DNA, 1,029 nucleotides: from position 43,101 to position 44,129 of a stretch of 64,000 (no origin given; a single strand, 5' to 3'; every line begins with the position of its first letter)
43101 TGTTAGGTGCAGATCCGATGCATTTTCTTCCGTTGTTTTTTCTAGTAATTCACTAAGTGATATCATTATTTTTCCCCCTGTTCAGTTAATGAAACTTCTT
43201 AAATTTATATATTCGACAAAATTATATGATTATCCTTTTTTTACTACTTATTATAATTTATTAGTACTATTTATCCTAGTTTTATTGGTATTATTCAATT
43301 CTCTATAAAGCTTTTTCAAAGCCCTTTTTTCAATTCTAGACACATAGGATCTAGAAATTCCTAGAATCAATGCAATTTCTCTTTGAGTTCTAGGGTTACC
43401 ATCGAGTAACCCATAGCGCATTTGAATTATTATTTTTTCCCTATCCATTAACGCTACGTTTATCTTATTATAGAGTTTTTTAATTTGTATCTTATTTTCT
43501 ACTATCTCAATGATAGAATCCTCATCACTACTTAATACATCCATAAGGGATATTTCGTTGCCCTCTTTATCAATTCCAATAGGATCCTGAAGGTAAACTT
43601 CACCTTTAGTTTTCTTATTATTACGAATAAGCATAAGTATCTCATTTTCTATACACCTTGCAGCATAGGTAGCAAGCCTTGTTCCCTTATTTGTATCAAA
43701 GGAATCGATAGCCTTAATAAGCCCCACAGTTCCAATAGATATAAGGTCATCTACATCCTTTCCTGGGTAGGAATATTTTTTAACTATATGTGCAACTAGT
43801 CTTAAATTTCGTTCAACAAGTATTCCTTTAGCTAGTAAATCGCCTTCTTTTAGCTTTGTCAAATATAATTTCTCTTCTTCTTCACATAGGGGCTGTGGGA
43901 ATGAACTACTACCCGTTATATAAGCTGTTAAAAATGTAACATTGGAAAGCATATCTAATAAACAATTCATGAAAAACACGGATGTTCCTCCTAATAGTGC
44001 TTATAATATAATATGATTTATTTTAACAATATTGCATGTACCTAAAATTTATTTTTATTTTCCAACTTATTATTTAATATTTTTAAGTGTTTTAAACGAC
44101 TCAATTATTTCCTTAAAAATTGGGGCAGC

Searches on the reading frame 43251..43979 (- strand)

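Call 79: search_protein_families(library=ncbifam, proteins=[window:43251-43979:-], max_evalue=0.00001)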
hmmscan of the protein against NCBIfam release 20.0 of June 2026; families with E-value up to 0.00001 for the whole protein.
window:43251-43979:- (242 aa): 53 families (the best 25 are shown)
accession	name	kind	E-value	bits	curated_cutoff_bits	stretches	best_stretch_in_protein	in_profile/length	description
TIGR02846.1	spore_sigmaK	equivalog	1.1e-114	381.6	298.65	1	4-228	2-226/227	RNA polymerase sporulation sigma factor SigK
NF004471.0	PRK05803.1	subfamily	1.7e-110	367.9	252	1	2-233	4-233/235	RNA polymerase sporulation sigma factor SigK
NF006158.0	PRK08301.1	equivalog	1.3e-73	247.4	339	1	7-230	17-239/241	RNA polymerase sporulation sigma factor SigE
TIGR02835.1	spore_sigmaE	equivalog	1.2e-71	240.9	348.6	1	3-230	6-232/234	RNA polymerase sporulation sigma factor SigE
NF006071.0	PRK08215.1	equivalog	2.4e-32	112.6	372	2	31-124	19-112/258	RNA polymerase sporulation sigma factor SigG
TIGR02980.1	SigBFG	subfamily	1e-31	110.4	234.35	2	53-122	7-76/227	SigB/SigF/SigG family RNA polymerase sigma factor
TIGR02850.1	spore_sigG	equivalog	2.5e-31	109.1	457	2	31-125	16-110/254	RNA polymerase sporulation sigma factor SigG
TIGR02394.1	rpoS_proteo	equivalog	2.7e-30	105.8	378.7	2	31-124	28-121/285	RNA polymerase sigma factor RpoS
TIGR02885.1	spore_sigF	equivalog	4.4e-30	105.2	321.45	2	41-123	3-85/231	RNA polymerase sporulation sigma factor SigF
TIGR02997.1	Sig70-cyanoRpoD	subfamily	2.2e-29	102.7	384.5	2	41-124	67-149/298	RNA polymerase sigma factor, RpoD/SigA family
NF004052.0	PRK05572.1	subfamily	2.4e-29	102.6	311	2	33-123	16-106/252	SigF/SigG family RNA polymerase sporulation sigma factor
NF004207.0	PRK05657.1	equivalog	4.2e-29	101.9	394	2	30-124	70-164/329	RNA polymerase sigma factor RpoS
TIGR02937.1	sigma70-ECF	superfamily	4.8e-29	101.1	42.9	1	54-228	6-165/165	sigma-70 family RNA polymerase sigma factor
TIGR02393.1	RpoD_Cterm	equivalog_domain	3.1e-28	99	354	2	50-114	1-65/238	RNA polymerase sigma factor RpoD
NF006666.0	PRK09210.1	equivalog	1.3e-27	97.1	572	2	31-120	114-203/370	RNA polymerase sigma factor RpoD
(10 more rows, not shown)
